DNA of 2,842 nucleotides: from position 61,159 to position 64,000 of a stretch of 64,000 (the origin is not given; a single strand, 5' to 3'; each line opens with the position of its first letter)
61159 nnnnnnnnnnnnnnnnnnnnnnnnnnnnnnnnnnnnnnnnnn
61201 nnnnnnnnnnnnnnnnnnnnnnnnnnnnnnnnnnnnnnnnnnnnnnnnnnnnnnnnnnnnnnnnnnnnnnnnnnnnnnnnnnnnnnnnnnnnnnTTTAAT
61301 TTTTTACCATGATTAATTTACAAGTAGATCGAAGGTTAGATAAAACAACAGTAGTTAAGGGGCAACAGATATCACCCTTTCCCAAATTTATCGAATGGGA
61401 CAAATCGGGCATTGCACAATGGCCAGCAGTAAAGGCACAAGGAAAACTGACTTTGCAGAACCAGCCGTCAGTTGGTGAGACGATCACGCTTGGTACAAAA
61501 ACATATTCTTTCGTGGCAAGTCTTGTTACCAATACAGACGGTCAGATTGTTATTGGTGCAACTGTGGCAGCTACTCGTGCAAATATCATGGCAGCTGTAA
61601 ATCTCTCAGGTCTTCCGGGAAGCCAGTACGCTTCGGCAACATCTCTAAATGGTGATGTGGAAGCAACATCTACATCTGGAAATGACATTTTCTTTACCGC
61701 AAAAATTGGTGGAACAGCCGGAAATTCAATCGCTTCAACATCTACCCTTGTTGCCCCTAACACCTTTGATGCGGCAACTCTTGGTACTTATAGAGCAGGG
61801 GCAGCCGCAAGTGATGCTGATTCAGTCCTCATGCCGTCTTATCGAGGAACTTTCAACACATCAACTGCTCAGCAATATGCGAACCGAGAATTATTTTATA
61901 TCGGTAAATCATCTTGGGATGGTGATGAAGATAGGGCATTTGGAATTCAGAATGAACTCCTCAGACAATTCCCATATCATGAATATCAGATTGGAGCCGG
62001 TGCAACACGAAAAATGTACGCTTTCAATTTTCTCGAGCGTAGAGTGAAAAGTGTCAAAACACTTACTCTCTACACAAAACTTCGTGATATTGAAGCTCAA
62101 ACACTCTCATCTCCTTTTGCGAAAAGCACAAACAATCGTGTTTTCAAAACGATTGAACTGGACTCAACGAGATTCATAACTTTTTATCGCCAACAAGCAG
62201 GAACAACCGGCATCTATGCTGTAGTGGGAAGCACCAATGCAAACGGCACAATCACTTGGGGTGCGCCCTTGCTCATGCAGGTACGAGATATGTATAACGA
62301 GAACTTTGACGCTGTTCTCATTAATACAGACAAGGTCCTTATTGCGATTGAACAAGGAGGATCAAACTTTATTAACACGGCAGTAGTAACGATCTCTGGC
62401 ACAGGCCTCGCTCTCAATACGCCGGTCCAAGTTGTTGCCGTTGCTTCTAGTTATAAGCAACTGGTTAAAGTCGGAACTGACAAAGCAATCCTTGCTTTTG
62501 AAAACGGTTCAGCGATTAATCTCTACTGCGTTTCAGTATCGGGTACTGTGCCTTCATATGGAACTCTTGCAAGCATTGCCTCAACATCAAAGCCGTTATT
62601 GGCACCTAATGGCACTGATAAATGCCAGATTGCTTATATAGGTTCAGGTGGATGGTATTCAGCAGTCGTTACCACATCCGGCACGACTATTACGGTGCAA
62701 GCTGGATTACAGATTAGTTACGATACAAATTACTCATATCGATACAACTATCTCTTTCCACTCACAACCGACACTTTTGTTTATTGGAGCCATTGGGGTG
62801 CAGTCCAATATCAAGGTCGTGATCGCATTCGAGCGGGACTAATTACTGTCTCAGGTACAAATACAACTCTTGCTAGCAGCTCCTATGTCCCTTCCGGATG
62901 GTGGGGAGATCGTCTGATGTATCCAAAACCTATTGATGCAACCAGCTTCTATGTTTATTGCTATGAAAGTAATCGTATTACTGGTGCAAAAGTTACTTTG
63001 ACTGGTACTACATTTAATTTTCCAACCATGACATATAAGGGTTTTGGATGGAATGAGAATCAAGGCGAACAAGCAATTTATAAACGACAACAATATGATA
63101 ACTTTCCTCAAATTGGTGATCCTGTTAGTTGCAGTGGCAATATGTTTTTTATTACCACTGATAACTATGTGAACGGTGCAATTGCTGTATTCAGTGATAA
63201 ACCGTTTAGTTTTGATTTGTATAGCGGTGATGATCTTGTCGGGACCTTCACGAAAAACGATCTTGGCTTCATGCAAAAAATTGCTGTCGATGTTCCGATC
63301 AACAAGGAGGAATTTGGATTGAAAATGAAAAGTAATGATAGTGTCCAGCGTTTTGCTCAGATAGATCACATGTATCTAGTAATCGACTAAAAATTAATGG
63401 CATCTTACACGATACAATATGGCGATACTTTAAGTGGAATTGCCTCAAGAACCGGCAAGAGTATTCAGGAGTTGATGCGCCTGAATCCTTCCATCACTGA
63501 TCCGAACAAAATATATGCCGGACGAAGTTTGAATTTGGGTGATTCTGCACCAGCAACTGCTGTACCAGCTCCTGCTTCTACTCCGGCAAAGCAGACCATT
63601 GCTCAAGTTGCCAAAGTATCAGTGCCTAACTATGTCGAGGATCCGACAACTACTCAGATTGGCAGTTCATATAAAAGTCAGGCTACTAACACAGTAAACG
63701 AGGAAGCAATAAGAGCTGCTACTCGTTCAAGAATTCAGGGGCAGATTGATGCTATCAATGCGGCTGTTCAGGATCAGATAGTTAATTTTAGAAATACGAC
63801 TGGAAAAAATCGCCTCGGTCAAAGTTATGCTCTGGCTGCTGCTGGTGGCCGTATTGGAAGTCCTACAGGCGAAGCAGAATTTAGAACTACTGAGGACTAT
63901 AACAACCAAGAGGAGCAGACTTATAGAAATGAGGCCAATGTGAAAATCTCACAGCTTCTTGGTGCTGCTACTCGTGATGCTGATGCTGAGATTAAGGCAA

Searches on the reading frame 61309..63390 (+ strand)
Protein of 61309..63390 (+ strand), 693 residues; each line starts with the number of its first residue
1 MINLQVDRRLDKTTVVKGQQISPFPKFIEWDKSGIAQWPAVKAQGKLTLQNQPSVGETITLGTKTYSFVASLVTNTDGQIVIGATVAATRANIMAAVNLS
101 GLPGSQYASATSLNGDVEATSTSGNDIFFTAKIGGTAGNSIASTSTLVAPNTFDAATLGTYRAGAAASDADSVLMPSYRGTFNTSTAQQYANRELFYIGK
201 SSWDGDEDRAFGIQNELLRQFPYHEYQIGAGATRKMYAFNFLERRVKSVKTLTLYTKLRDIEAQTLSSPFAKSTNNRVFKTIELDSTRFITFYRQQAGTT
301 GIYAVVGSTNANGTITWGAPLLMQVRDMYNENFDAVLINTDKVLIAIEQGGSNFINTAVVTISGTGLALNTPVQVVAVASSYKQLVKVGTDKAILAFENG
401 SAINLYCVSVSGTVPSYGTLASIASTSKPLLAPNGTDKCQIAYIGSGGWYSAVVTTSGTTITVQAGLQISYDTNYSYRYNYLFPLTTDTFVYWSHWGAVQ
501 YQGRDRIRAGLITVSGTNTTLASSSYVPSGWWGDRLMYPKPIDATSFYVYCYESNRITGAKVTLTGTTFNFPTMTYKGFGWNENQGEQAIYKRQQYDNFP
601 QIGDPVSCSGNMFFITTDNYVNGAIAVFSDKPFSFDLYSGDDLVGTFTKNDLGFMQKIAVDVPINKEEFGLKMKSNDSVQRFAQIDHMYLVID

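Call 12: search_protein_families(library=phrogs, proteins=[window:61309-63390:+])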
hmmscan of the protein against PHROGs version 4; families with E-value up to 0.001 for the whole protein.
window:61309-63390:+ (693 aa): 0 families

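Call 19: find_encoding_contigs(protein=window:61309-63390:+, flank=10000, max_places=6)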
Protein window:61309-63390:+ (693 aa): 1 contig read that carries it; 1 place shown.
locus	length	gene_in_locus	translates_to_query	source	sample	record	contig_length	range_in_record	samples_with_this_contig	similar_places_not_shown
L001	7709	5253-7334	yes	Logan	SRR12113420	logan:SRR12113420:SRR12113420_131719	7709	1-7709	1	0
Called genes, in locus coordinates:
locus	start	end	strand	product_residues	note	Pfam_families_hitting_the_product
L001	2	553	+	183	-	?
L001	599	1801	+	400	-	-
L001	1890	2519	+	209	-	PF24175:SU10_adaptor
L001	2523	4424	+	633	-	-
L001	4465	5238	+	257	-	-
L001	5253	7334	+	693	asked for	-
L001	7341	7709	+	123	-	?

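Call 26: search_protein_families(library=pfam, proteins=[window:61309-63390:+], max_evalue=0.01)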
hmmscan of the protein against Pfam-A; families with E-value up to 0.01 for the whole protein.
window:61309-63390:+ (693 aa): 0 families

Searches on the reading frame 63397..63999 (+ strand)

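Call 26: search_protein_families(library=pfam, proteins=[window:63397-63999:+], max_evalue=0.01)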
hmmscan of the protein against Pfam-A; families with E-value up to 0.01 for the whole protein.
window:63397-63999:+ (201 aa): 1 family
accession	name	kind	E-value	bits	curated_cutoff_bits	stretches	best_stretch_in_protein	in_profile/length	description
PF01476.26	LysM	-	1.8e-12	47.4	20.9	1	4-46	1-41/43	LysM domain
